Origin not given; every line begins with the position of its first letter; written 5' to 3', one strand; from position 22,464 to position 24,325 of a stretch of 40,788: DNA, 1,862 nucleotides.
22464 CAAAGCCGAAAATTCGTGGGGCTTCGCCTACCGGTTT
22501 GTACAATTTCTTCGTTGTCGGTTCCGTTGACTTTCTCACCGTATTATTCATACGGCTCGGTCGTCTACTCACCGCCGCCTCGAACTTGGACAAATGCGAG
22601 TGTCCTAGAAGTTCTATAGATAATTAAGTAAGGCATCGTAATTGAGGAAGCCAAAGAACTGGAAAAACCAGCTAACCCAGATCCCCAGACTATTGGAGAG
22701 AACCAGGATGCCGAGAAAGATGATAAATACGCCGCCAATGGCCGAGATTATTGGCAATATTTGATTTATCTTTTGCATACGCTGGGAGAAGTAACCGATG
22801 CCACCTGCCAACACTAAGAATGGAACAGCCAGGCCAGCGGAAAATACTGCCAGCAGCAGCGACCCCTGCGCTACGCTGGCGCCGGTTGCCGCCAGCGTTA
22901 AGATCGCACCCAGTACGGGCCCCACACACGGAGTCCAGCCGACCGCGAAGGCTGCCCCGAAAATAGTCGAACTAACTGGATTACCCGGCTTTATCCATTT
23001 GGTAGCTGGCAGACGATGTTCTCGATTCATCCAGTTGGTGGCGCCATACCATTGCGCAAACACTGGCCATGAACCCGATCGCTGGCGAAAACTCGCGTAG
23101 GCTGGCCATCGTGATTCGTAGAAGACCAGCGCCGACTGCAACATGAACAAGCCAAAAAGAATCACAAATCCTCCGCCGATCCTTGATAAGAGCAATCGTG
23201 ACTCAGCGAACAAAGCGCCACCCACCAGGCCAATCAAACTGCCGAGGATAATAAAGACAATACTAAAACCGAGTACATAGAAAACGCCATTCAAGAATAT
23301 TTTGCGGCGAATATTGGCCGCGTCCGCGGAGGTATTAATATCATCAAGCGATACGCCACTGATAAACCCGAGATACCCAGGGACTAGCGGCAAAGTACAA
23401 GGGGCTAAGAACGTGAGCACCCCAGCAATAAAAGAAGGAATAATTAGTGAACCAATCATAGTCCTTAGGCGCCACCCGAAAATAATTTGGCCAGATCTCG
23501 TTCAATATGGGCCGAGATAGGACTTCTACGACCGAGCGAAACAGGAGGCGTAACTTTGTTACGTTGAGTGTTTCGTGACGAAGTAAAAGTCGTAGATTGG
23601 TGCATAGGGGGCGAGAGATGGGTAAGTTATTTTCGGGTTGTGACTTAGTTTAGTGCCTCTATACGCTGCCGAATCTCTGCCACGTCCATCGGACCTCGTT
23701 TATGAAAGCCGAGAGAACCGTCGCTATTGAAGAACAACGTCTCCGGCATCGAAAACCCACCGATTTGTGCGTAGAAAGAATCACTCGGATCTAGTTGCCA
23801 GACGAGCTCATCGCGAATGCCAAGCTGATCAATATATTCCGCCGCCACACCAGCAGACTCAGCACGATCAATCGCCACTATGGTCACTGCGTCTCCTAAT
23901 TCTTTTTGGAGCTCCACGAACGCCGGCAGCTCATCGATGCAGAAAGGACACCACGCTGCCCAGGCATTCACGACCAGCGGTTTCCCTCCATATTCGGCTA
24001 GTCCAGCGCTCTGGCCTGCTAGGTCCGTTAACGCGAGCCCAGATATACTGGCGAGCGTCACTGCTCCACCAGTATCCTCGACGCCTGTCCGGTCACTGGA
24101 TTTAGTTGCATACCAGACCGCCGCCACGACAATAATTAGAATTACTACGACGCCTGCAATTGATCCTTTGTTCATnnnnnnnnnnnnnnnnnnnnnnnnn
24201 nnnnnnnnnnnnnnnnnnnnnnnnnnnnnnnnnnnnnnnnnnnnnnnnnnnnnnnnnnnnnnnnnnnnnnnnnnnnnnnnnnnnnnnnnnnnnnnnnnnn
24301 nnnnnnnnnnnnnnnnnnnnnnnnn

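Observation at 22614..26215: ArsR-headed operon with DUF3179, two TlpA-like thioredoxins and CcdA: an uncharacterised extracytoplasmic thiol-reductant module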

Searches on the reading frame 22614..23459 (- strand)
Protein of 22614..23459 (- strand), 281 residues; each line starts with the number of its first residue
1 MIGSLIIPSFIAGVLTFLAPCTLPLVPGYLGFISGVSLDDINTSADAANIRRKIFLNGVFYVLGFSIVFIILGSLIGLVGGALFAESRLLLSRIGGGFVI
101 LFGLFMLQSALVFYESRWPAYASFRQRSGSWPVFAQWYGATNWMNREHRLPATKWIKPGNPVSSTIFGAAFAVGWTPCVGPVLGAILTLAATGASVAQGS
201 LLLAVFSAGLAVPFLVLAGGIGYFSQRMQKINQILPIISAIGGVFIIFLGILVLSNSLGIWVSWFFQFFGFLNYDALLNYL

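Call 3: search_protein_families(library=pfam, proteins=[window:22614-23459:-], max_evalue=0.01)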
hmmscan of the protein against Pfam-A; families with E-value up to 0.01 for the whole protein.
window:22614-23459:- (281 aa): 3 families
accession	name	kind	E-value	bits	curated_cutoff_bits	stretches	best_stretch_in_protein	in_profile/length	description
PF02683.22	DsbD_TM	-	3.8e-14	53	27.1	2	7-120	5-107/219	Cytochrome C biogenesis protein transmembrane domain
PF13386.12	DsbD_2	-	1.9e-08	34.9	24.9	1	51-244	30-198/199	Cytochrome C biogenesis protein transmembrane region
PF11139.14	SfLAP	-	0.00012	22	35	1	51-230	24-179/213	Sap, sulfolipid-1-addressing protein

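Call 4: search_protein_families(library=ncbifam, proteins=[window:22614-23459:-], max_evalue=0.01)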
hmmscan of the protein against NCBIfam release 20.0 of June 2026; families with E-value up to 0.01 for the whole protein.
window:22614-23459:- (281 aa): 3 families
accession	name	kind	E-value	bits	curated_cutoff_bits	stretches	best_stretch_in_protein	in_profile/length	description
NF040495.1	tranport_ArsG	equivalog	2.2e-09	37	200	1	6-113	7-106/225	aromatic aminobenezylarsenical efflux permease ArsG family transporter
NF045694.1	seleno_TsoB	exception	1.5e-06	26.6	805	2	7-119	186-285/572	rhodanese/DsbD fusion-like selenoprotein TsoB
NF001419.0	PRK00293.1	subfamily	4.1e-06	25.7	330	1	9-117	175-271/574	protein-disulfide reductase DsbD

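Call 104: find_homologous_proteins(query=window:22614-23459:-, max_evalue=0.00001)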
Query window:22614-23459:- (281 aa): 5526 proteins with E <= 0.00001 among 8000 candidates; the best 120 are listed.
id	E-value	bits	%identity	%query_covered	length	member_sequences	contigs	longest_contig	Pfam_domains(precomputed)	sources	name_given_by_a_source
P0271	1.9e-157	541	88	100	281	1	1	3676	PF02683.23,PF13386.13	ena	-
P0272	4.5e-150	517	100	86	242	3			PF02683.23,PF13386.13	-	-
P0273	1.8e-115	404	68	100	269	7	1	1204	PF02683.23,PF11139.15,PF13386.13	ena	-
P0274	9.7e-108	378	65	100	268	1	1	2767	PF02683.23,PF11139.15,PF13386.13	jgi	-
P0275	3.0e-102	360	63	100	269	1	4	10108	PF02683.23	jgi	-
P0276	1.0e-100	355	62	100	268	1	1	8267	PF02683.23,PF13386.13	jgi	-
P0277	6.1e-99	349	61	99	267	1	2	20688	PF02683.23,PF11139.15,PF13386.13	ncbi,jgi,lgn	-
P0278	1.3e-98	348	63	99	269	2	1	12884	PF02683.23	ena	-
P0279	5.4e-98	346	61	99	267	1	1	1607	PF02683.23,PF13386.13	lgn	-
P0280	1.6e-97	345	61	100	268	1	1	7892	PF02683.23,PF13386.13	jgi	jgi:cytochrome c-type biogenesis protein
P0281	1.7e-95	338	59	100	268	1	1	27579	PF02683.23,PF13386.13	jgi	jgi:cytochrome c-type biogenesis protein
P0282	6.7e-94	333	59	100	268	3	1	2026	PF02683.23,PF13386.13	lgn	-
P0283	5.6e-93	330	59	100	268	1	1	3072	PF02683.23,PF13386.13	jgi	jgi:cytochrome c-type biogenesis protein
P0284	3.9e-87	311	57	100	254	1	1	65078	PF02683.23,PF13386.13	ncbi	ncbi:cytochrome c biogenesis CcdA family protein [Patescibacteria group bacterium]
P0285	4.2e-87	311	56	100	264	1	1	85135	PF02683.23,PF13386.13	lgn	-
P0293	5.3e-86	307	58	99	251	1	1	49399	PF02683.23,PF13386.13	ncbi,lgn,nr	ncbi:MAG: sulfite exporter TauE/SafE family protein [Candidatus Liptonbacteria bacterium]|nr:sulfite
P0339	2.4e-83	298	56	99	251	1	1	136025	PF02683.23,PF13386.13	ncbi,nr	ncbi:MAG: sulfite exporter TauE/SafE family protein [Parcubacteria group bacterium]|nr:sulfite expor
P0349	1.5e-82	296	55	100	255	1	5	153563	PF02683.23,PF13386.13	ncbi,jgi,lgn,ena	-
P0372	1.6e-81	292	56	99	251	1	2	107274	PF02683.23,PF13386.13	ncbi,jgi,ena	-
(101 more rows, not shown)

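Call 105: find_encoding_contigs(protein=P0284, flank=5000, max_places=1)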
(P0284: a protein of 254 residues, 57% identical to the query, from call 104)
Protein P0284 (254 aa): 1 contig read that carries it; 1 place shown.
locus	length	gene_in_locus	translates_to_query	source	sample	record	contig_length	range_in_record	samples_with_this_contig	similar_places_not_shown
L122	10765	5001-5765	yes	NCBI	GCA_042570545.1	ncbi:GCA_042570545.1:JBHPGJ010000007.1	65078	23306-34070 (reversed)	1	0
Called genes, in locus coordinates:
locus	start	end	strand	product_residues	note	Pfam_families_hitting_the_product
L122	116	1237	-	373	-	-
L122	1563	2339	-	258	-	-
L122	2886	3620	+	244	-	PF00005:ABC_tran, PF02463:SMC_N, PF13304:AAA_21 (faint)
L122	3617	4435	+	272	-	PF00950:ABC-3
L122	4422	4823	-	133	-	PF03479:PCC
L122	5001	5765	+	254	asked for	PF02683:DsbD_TM, PF13386:DsbD_2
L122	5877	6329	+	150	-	PF02502:LacAB_rpiB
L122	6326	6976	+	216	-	PF00834:Ribul_P_3_epim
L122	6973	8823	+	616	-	PF00456:Transketolase_N, PF13292:DXP_synthase_N, PF02779:Transket_pyr, PF02780:Transketolase_C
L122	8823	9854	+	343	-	PF00316:FBPase, PF18913:FBPase_C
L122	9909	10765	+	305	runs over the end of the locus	PF01791:DeoC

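Call 106: find_encoding_contigs(protein=P0285, flank=5000, max_places=1)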
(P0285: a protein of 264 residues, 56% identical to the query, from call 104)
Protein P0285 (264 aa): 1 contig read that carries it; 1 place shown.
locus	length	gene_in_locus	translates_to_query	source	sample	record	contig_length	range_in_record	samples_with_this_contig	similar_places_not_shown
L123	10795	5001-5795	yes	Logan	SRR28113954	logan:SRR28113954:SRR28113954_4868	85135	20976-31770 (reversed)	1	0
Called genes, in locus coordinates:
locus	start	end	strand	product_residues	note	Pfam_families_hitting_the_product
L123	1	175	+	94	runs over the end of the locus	-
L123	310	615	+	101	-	-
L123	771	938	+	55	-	-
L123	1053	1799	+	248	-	-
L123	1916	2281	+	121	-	PF14534:DUF4440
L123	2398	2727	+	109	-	PF01022:HTH_5 (weak), PF12840:HTH_20, PF25212:HVO_A0114 (weak)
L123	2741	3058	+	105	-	-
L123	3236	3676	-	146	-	-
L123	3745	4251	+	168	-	PF08818:DUF1801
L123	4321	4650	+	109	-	PF01022:HTH_5, PF01047:MarR (weak), PF13412:HTH_24 (weak)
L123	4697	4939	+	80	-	PF00462:Glutaredoxin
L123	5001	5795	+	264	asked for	PF02683:DsbD_TM, PF13386:DsbD_2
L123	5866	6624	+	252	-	PF13098:Thioredoxin_2 (weak), PF13462:Thioredoxin_4, PF01323:DSBA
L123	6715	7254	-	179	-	-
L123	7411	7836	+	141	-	PF03479:PCC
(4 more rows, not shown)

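Call 107: find_encoding_contigs(protein=P0293, flank=5000, max_places=1)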
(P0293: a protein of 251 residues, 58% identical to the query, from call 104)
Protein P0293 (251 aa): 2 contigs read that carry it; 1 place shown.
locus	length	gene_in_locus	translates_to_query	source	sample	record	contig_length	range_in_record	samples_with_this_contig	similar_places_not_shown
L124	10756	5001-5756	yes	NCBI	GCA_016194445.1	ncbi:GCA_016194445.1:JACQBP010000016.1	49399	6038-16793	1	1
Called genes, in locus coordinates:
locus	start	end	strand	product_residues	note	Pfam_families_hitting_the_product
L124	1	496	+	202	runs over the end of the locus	PF01725:Ham1p_like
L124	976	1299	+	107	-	PF01022:HTH_5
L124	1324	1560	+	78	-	PF00462:Glutaredoxin, PF13417:GST_N_3 (weak)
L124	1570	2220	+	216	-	PF00578:AhpC-TSA, PF08534:Redoxin, PF00085:Thioredoxin, PF13098:Thioredoxin_2 (weak), PF13905:Thioredoxin_8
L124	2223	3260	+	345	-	PF11376:DUF3179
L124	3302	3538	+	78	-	PF07681:DoxX (weak)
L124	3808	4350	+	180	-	PF00578:AhpC-TSA, PF08534:Redoxin, PF00085:Thioredoxin (faint), PF13098:Thioredoxin_2 (weak)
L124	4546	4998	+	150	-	PF22785:Tc-R-P, PF00782:DSPc, PF22784:PTP-SAK, PF22741:PTP-NADK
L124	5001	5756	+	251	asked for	PF02683:DsbD_TM, PF13386:DsbD_2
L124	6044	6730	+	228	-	-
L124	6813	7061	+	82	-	PF02201:SWIB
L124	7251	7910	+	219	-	PF00551:Formyl_trans_N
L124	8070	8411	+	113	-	-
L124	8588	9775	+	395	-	PF02687:FtsX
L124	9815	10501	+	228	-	PF00005:ABC_tran, PF02463:SMC_N (faint), PF13304:AAA_21 (faint)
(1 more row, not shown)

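Call 108: find_encoding_contigs(protein=P0339, flank=5000, max_places=1)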
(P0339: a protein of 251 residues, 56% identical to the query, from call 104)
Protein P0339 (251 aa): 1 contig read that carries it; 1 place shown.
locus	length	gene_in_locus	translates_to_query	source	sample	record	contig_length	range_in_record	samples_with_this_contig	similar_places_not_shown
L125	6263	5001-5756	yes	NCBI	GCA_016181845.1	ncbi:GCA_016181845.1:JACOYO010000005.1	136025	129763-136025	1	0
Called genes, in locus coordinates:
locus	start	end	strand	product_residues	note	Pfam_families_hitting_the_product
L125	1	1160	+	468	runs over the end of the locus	PF01134:GIDA, PF01494:FAD_binding_3 (faint), PF01946:Thi4 (faint), PF07992:Pyr_redox_2, PF13738:Pyr_redox_3, PF00070:Pyr_redox, PF02852:Pyr_redox_dim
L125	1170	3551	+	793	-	PF00479:G6PD_N, PF02781:G6PD_C, PF03446:NAD_binding_2, PF00393:6PGD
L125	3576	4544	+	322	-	PF10432:bact-PGI_C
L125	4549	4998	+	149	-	PF00782:DSPc, PF22785:Tc-R-P, PF22784:PTP-SAK, PF22741:PTP-NADK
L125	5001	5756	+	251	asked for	PF02683:DsbD_TM, PF13386:DsbD_2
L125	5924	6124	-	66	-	-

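Call 109: find_encoding_contigs(protein=P0349, flank=5000, max_places=1)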
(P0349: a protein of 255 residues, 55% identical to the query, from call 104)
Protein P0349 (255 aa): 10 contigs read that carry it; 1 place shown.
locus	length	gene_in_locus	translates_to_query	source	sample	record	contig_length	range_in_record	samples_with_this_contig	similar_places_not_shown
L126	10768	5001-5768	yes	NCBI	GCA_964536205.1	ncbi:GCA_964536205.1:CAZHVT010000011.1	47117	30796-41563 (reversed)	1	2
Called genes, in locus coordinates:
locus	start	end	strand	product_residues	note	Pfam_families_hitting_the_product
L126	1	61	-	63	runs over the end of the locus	-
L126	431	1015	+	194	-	PF02777:Sod_Fe_C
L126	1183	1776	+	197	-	PF18884:TSP3_bac (faint), PF18915:DUF5667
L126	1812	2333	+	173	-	PF12158:DUF3592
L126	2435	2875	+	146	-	-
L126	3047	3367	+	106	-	PF01022:HTH_5, PF12802:MarR_2 (weak), PF12840:HTH_20 (weak), PF13412:HTH_24 (faint)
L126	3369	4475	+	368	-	PF11376:DUF3179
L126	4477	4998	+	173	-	PF13098:Thioredoxin_2 (faint), PF08534:Redoxin, PF00578:AhpC-TSA, PF00085:Thioredoxin (weak)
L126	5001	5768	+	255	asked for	PF02683:DsbD_TM, PF13386:DsbD_2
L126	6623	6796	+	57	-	-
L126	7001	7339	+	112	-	-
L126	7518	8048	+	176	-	PF20935:DUF6847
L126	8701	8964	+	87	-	-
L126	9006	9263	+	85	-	-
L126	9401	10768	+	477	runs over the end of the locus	-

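Call 110: find_encoding_contigs(protein=P0372, flank=5000, max_places=1)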
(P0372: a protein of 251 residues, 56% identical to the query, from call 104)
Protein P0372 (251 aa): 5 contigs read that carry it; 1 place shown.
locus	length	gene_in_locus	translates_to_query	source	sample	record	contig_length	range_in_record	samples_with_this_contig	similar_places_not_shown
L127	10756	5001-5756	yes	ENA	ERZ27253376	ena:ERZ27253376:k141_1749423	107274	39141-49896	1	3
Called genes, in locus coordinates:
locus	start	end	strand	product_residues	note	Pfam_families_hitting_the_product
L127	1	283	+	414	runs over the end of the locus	PF12704:MacB_PCD, PF02687:FtsX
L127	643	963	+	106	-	PF01022:HTH_5 (weak)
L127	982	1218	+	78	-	PF13192:Thioredoxin_3 (weak), PF00462:Glutaredoxin, PF13417:GST_N_3 (faint)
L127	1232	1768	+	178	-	PF00578:AhpC-TSA, PF08534:Redoxin, PF00085:Thioredoxin, PF13098:Thioredoxin_2 (weak), PF13905:Thioredoxin_8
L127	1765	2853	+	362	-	PF11376:DUF3179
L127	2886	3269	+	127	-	PF07681:DoxX, PF13564:DoxX_2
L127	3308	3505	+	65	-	-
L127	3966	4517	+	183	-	PF00578:AhpC-TSA, PF08534:Redoxin, PF00085:Thioredoxin (weak), PF13098:Thioredoxin_2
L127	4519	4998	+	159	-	PF00782:DSPc, PF22784:PTP-SAK, PF22785:Tc-R-P, PF22741:PTP-NADK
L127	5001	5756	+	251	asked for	PF02683:DsbD_TM, PF13386:DsbD_2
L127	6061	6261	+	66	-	PF12844:HTH_19, PF01381:HTH_3, PF13560:HTH_31 (weak)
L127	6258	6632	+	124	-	-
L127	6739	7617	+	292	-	-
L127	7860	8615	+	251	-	PF20606:DUF6799 (faint), PF00578:AhpC-TSA (weak), PF00085:Thioredoxin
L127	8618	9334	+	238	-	PF02683:DsbD_TM, PF13386:DsbD_2 (weak)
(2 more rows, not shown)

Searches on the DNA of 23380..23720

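Call 79: search_rna_families(source=window, start=23380, end=23720, threshold=evalue, max_evalue=5)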
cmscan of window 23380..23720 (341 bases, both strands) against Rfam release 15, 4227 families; matches with E-value up to 5: 0.
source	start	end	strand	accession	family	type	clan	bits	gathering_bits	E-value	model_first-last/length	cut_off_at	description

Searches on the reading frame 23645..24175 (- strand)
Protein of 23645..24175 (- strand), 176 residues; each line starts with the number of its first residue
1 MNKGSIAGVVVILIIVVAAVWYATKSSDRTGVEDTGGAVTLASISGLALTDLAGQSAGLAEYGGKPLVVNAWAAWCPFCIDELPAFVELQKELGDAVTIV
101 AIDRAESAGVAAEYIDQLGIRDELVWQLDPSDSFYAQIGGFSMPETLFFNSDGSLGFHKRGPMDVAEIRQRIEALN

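Call 3: search_protein_families(library=pfam, proteins=[window:23645-24175:-], max_evalue=0.01)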
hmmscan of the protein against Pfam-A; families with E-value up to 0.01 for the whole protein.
window:23645-24175:- (176 aa): 4 families
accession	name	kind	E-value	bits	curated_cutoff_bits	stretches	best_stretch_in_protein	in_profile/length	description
PF08534.16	Redoxin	-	3.3e-11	43.6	26.6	1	49-166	13-142/148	Redoxin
PF00578.27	AhpC-TSA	-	9.8e-11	42.1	26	1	48-154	9-120/124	AhpC/TSA family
PF00085.26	Thioredoxin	-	4.1e-06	27.2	23.5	1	65-114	19-68/103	Thioredoxin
PF13098.12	Thioredoxin_2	-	0.0054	17.5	27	1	63-170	4-102/104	Thioredoxin-like domain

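Call 4: search_protein_families(library=ncbifam, proteins=[window:23645-24175:-], max_evalue=0.01)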
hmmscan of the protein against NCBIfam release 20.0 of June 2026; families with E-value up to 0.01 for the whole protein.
window:23645-24175:- (176 aa): 9 families
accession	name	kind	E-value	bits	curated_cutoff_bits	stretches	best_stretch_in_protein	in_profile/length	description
NF002854.0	PRK03147.1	subfamily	4.9e-15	55.9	170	1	10-173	11-170/176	thiol-disulfide oxidoreductase ResA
NF047696.1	ThlDiSintTplARhiz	equivalog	1.4e-14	54.4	230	1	41-155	74-193/219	thiol:disulfide interchange protein TlpA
TIGR00385.1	dsbE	subfamily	3.6e-13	49.5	123.15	1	16-172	12-167/173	DsbE family thiol:disulfide interchange protein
NF041202.1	StoA_CxxC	exception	3.1e-10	40.2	210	1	44-170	33-159/163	endospore biogenesis thiol-disulfide oxidoreductase StoA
NF041054.1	WAxxUGC_long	equivalog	7.3e-10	38.7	300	1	31-153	70-192/354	ResA-like WAxxUGC motif-containing protein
NF011941.0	PRK15412.1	equivalog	6.8e-08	32.2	359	1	9-164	10-164/185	thiol:disulfide interchange protein DsbE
TIGR01068.1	thioredoxin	equivalog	4.4e-06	26.8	96.8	1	64-114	14-64/101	thioredoxin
NF008229.0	PRK10996.1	equivalog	9.3e-05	22.2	125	1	65-114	53-102/141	thioredoxin TrxC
NF010625.0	PRK14018.1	equivalog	0.0014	17.2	522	1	48-93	42-85/521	bifunctional peptide-methionine (S)-S-oxide reductase MsrA/peptide-methionine (R)-S-oxide reductase MsrB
